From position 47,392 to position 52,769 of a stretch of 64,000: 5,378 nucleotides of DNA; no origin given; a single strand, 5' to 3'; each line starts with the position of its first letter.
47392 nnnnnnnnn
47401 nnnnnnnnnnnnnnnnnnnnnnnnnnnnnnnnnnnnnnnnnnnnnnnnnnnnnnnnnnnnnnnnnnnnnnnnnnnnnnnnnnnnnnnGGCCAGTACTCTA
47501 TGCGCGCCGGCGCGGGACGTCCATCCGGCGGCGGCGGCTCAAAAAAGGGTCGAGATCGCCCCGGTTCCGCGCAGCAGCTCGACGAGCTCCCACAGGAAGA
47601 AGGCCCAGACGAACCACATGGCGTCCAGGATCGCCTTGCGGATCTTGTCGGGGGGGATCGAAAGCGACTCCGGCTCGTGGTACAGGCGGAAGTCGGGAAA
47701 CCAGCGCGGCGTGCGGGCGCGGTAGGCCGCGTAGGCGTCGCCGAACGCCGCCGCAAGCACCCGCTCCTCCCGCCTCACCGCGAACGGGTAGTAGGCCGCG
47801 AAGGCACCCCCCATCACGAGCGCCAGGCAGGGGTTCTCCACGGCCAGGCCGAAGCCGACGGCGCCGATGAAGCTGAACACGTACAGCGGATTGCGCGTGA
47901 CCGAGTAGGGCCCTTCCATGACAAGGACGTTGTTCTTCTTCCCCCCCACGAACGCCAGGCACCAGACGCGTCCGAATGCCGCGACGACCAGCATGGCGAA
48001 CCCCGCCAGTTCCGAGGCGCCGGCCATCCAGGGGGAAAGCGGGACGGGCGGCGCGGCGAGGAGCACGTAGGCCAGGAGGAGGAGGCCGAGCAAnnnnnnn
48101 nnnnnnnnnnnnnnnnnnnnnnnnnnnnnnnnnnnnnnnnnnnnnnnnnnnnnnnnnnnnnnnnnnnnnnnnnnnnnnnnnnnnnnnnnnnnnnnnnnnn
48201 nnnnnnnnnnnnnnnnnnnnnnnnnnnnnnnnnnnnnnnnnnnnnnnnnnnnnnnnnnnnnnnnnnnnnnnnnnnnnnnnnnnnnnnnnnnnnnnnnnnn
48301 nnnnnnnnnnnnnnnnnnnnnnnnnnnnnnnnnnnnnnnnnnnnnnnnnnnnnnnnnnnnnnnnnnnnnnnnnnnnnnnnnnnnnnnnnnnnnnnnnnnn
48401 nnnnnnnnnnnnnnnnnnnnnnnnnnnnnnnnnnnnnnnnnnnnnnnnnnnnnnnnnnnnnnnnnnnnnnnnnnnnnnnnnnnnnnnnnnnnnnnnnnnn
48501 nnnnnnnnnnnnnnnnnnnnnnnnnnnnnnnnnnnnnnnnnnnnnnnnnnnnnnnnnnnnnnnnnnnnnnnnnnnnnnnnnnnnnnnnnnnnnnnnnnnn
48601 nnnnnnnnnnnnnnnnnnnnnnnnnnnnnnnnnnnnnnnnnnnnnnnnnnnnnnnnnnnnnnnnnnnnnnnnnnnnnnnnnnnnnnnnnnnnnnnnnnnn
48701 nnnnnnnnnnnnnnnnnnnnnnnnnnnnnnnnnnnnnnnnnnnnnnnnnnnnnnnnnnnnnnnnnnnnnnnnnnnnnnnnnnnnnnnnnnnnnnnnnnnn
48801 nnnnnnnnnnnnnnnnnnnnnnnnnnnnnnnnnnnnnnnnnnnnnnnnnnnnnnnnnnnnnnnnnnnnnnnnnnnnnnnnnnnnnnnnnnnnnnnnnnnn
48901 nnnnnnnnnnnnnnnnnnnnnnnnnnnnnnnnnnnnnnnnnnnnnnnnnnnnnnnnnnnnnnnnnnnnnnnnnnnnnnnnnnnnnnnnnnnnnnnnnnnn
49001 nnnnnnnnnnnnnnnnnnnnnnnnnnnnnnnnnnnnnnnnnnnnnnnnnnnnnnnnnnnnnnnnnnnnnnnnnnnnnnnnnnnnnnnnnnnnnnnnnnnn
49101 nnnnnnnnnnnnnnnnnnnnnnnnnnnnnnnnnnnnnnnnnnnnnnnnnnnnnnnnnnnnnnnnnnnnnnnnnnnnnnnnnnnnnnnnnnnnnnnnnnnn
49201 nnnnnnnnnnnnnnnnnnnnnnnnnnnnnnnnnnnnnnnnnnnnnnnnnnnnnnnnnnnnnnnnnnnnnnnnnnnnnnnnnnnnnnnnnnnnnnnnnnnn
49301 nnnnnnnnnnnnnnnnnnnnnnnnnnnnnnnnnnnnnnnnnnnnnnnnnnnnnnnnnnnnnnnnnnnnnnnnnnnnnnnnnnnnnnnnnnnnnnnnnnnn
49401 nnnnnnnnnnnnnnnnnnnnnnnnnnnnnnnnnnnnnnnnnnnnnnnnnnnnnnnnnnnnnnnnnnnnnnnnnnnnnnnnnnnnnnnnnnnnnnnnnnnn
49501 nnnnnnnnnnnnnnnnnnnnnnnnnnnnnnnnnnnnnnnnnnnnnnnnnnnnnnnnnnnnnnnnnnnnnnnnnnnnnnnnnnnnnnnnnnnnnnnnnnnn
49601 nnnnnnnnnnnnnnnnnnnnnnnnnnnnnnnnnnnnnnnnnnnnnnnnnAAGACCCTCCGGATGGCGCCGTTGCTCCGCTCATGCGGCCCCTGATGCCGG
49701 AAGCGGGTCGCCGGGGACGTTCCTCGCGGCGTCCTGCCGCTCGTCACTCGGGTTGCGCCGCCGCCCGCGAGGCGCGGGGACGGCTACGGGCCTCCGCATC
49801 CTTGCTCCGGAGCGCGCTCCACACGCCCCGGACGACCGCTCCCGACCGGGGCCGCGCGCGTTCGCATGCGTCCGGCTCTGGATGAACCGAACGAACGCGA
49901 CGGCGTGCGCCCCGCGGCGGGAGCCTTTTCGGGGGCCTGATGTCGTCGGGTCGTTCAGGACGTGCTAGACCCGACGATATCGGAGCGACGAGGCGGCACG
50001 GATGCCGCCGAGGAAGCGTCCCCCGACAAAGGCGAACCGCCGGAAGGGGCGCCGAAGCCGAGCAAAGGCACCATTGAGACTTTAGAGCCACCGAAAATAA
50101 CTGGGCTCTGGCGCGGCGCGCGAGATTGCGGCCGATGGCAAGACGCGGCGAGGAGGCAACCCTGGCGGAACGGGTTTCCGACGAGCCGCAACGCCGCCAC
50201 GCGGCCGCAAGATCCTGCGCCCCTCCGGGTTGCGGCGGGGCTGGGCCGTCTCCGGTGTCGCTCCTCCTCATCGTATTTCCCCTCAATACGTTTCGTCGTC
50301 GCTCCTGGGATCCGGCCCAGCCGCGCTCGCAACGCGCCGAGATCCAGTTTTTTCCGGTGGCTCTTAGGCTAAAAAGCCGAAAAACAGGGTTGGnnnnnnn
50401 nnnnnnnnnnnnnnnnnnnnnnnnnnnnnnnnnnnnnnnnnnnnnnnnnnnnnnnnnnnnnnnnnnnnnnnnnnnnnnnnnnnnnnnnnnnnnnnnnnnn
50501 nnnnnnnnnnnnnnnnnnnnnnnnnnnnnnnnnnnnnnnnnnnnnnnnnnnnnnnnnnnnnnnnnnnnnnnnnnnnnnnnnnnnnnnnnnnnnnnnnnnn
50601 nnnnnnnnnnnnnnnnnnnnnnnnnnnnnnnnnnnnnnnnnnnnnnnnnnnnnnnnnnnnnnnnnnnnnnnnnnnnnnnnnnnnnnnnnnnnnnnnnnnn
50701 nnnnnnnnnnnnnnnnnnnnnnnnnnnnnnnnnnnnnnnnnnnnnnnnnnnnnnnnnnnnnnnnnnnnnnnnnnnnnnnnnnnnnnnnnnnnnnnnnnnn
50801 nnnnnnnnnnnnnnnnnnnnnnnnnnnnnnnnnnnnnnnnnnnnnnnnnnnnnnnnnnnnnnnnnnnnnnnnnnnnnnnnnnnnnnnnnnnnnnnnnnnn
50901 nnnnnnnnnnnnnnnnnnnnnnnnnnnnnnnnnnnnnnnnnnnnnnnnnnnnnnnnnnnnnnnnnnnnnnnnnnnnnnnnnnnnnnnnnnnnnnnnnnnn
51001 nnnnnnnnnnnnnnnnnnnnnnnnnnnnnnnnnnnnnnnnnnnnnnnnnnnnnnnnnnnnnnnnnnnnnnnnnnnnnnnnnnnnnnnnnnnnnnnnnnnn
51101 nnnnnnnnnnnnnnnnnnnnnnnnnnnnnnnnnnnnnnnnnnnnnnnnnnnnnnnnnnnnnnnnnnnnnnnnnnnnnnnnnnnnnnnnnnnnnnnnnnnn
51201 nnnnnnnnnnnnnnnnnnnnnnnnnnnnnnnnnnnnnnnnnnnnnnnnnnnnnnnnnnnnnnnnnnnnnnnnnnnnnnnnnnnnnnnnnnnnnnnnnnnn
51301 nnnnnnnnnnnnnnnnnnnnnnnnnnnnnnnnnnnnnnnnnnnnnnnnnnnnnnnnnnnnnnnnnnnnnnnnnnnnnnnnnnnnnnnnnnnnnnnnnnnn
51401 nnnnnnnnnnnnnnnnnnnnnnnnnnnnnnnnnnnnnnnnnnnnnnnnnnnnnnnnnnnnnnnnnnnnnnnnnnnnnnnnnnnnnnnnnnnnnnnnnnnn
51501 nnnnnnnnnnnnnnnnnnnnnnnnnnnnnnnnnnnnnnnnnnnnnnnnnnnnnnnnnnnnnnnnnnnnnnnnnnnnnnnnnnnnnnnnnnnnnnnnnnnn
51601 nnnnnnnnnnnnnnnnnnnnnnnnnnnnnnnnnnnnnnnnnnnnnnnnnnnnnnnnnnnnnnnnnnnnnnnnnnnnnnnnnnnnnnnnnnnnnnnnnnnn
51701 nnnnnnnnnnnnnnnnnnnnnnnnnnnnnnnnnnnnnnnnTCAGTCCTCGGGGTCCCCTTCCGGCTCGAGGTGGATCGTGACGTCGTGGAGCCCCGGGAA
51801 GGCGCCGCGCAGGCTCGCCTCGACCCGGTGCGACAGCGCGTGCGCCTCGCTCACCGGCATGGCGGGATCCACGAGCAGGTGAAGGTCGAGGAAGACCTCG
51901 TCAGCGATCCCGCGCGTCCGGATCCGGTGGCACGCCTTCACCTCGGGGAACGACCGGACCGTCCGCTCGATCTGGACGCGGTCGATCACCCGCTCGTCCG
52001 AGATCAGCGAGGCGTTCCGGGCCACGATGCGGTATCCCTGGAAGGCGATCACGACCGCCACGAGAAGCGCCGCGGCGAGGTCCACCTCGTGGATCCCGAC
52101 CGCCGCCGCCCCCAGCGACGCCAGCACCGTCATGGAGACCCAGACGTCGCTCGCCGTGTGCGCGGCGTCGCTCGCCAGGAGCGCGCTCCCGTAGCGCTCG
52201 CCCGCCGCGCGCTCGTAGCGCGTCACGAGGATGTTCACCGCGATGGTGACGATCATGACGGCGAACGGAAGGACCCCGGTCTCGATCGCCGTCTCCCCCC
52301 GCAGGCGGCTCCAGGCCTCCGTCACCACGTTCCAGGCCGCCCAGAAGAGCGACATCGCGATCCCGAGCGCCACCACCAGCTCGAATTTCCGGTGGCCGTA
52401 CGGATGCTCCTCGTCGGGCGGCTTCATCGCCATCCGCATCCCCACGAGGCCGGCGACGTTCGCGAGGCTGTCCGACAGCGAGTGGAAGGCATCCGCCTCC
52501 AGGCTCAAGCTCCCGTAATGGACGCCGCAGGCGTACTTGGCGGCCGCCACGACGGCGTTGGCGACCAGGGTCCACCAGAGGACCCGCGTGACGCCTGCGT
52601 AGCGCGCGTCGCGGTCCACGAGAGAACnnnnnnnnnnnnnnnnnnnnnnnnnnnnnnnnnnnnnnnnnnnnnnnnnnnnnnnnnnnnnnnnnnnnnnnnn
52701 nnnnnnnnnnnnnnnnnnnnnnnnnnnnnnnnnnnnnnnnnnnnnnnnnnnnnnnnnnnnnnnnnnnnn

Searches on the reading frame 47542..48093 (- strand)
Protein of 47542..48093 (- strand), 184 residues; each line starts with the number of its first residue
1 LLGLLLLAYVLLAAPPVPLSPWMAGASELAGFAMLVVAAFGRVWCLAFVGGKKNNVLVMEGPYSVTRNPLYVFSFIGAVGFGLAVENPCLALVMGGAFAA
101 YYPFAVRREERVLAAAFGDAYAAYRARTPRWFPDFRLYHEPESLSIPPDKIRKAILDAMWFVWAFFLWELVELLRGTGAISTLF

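Call 23: search_protein_families(library=pfam, proteins=[window:47542-48093:-], max_evalue=0.01)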
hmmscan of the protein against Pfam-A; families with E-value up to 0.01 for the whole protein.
window:47542-48093:- (184 aa): 4 families
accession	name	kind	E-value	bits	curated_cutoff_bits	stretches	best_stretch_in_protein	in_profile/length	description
PF04191.18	PEMT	-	8.1e-10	39.5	25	1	51-119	36-104/105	Phospholipid methyltransferase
PF04140.19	ICMT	-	2e-05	25.4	24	1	34-114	13-94/95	Isoprenylcysteine carboxyl methyltransferase (ICMT) family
PF07786.18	HGSNAT_cat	-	0.0035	17.3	22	1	31-86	10-62/222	Heparan-alpha-glucosaminide N-acetyltransferase, catalytic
PF15807.10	MAP17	-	0.0065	17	29.6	1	3-47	5-58/122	Membrane-associated protein 117 kDa, PDZK1-interacting protein 1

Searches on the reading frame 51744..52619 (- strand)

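Call 33: search_protein_families(library=pfam, proteins=[window:51744-52619:-], max_evalue=0.01)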
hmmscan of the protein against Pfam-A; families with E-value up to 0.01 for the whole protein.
window:51744-52619:- (292 aa): 3 families
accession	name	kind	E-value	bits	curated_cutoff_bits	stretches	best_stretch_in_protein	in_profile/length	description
PF01545.26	Cation_efflux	-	2.5e-38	132.3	26.6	1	15-204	2-195/198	Cation efflux family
PF16916.11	ZT_dimer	-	4.1e-24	84.8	26.7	1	213-287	5-78/78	Dimerisation domain of Zinc Transporter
PF12159.13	DUF3593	-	0.00085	19.7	25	0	111-165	25-76/88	Protein of unknown function (DUF3593)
